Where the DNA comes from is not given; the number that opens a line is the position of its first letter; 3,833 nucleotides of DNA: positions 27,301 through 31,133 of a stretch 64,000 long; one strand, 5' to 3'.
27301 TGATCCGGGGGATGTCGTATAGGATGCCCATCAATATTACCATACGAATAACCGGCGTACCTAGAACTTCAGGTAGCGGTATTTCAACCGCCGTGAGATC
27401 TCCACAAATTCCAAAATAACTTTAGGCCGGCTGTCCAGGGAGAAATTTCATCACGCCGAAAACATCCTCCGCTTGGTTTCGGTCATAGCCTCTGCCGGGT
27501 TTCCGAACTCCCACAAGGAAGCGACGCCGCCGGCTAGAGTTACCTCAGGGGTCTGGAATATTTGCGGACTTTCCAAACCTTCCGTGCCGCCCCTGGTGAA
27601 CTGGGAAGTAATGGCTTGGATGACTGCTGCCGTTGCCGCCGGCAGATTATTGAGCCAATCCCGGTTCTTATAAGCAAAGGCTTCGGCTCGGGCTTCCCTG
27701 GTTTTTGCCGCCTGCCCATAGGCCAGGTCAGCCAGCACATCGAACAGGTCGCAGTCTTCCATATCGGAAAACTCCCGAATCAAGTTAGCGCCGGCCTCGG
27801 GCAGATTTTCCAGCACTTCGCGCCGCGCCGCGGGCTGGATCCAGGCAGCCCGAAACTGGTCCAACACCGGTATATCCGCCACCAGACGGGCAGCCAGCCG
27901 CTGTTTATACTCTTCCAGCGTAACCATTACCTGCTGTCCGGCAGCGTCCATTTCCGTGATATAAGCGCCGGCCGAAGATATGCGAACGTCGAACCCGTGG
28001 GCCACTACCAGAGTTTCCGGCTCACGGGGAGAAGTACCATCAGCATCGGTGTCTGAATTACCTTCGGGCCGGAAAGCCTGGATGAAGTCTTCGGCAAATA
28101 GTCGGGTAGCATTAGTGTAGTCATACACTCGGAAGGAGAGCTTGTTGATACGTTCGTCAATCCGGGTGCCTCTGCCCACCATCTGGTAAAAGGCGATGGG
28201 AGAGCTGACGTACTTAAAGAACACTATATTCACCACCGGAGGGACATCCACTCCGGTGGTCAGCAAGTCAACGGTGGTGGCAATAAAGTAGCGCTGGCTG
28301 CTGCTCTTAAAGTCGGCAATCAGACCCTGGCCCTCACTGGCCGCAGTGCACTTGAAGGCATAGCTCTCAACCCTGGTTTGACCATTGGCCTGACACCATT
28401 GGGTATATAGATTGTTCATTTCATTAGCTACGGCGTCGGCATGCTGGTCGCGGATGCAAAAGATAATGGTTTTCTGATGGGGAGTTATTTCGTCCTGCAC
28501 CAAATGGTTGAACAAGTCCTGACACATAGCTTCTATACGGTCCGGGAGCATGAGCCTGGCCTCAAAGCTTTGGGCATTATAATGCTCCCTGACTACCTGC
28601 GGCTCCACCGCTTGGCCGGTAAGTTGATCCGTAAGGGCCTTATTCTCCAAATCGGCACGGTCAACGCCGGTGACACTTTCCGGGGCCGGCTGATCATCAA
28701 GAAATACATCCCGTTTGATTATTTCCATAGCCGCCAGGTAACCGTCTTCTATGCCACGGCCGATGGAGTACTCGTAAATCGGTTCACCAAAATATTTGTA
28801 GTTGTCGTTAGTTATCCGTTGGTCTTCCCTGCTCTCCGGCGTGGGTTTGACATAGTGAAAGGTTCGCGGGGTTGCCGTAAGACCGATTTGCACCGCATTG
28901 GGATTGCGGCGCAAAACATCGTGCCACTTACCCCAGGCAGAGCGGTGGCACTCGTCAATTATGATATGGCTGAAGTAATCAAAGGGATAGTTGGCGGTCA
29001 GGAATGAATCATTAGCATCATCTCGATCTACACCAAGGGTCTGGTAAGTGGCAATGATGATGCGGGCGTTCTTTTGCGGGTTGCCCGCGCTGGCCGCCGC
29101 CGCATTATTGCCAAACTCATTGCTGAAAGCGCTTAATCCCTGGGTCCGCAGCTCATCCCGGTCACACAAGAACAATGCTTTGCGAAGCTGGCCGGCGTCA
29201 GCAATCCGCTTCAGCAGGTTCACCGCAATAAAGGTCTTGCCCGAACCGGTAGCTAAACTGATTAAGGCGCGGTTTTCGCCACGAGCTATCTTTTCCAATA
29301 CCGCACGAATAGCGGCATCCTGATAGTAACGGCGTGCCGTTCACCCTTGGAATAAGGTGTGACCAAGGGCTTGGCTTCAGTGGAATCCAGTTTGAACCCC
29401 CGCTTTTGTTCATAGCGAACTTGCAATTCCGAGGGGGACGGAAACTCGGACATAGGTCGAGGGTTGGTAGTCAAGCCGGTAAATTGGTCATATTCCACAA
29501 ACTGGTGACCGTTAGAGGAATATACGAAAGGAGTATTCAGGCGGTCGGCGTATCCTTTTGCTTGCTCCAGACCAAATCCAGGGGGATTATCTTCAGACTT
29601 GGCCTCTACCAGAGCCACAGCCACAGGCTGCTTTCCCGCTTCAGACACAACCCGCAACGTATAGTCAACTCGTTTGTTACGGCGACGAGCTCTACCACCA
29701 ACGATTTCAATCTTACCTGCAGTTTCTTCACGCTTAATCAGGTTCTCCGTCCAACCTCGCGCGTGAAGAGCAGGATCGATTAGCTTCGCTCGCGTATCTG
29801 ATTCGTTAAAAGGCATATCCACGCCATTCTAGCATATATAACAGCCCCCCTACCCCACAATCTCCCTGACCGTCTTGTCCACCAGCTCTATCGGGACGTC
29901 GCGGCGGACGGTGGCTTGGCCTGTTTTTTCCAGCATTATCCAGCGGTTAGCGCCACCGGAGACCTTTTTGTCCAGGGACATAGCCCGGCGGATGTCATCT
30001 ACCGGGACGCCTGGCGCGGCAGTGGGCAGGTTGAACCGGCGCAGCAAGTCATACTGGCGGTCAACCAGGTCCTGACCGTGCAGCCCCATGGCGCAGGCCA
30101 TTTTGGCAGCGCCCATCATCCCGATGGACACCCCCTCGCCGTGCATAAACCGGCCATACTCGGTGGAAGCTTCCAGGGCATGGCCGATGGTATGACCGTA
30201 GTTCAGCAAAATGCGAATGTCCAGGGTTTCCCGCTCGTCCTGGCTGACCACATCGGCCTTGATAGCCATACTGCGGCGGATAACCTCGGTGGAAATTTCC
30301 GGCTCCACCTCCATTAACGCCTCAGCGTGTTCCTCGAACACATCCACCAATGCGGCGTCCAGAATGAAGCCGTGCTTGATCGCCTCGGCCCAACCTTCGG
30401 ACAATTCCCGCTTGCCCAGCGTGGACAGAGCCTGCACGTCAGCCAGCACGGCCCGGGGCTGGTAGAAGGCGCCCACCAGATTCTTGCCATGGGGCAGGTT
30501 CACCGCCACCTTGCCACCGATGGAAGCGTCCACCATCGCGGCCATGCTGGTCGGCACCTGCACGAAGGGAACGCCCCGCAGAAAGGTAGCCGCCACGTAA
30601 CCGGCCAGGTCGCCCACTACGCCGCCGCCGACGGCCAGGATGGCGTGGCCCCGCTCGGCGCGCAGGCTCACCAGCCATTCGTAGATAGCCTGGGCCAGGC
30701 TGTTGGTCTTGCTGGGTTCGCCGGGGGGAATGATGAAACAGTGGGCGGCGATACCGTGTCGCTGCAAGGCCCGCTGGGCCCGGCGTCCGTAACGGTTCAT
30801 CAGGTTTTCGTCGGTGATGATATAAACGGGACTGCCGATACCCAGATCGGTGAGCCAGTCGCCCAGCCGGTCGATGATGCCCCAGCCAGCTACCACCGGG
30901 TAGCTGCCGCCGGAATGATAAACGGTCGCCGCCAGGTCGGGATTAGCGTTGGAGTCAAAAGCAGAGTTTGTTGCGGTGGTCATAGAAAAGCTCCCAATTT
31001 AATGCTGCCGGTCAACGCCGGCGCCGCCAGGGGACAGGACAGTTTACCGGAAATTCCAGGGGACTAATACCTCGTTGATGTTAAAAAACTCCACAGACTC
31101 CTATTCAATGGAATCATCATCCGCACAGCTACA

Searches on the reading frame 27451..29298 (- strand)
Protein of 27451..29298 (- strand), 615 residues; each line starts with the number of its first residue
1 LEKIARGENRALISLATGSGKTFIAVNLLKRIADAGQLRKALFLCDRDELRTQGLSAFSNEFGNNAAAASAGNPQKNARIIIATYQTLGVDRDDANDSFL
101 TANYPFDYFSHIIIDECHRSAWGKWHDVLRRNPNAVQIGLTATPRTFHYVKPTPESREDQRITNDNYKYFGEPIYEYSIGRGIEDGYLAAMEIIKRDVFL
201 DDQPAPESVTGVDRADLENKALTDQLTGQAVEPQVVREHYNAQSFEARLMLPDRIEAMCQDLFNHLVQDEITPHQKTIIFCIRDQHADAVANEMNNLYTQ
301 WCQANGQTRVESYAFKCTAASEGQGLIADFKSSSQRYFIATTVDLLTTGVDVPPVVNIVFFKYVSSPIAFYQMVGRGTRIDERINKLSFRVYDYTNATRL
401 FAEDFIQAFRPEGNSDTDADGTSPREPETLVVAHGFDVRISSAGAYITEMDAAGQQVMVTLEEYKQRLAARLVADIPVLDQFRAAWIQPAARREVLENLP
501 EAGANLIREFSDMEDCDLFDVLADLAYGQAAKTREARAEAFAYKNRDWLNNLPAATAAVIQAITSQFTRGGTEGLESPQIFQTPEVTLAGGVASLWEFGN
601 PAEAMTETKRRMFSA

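Call 47: search_protein_families(library=pfam, max_evalue=0.00001, proteins=[window:27451-29298:-])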
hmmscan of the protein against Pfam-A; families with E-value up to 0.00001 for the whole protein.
window:27451-29298:- (615 aa): 5 families
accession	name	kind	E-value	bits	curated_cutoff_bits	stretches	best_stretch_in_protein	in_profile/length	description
PF04851.21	ResIII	-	2e-29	103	22.5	1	2-145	17-163/164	Type III restriction enzyme, res subunit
PF18766.7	SWI2_SNF2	-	7.5e-18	65.4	26.7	1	8-196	18-193/221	SWI2/SNF2 ATPase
PF08463.15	EcoEI_R_C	-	5.3e-09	36.8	24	1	462-604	1-151/163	EcoEI R protein C-terminal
PF00270.35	DEAD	-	1.8e-08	34.7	26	1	4-145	11-161/167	DEAD/DEAH box helicase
PF00271.37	Helicase_C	-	5e-08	33.6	23.5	1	267-380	10-109/110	Helicase conserved C-terminal domain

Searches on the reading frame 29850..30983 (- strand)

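Call 47: search_protein_families(library=pfam, max_evalue=0.00001, proteins=[window:29850-30983:-])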
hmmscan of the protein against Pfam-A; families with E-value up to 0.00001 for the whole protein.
window:29850-30983:- (377 aa): 4 families
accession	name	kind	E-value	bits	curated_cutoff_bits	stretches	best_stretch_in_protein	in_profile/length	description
PF01761.26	DHQ_synthase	-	1.3e-43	147.7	24.2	1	83-195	2-114/115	3-dehydroquinate synthase N-terminal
PF24621.2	DHQS_C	-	7.8e-43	146.3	27.6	1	197-341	1-144/144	3-dehydroquinate synthase C-terminal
PF13685.12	Fe-ADH_2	-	3.9e-14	53.3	28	1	33-185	3-144/149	Iron-containing alcohol dehydrogenase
PF00465.25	Fe-ADH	-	4.8e-10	39.7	31.3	1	30-148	4-132/168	Iron-containing alcohol dehydrogenase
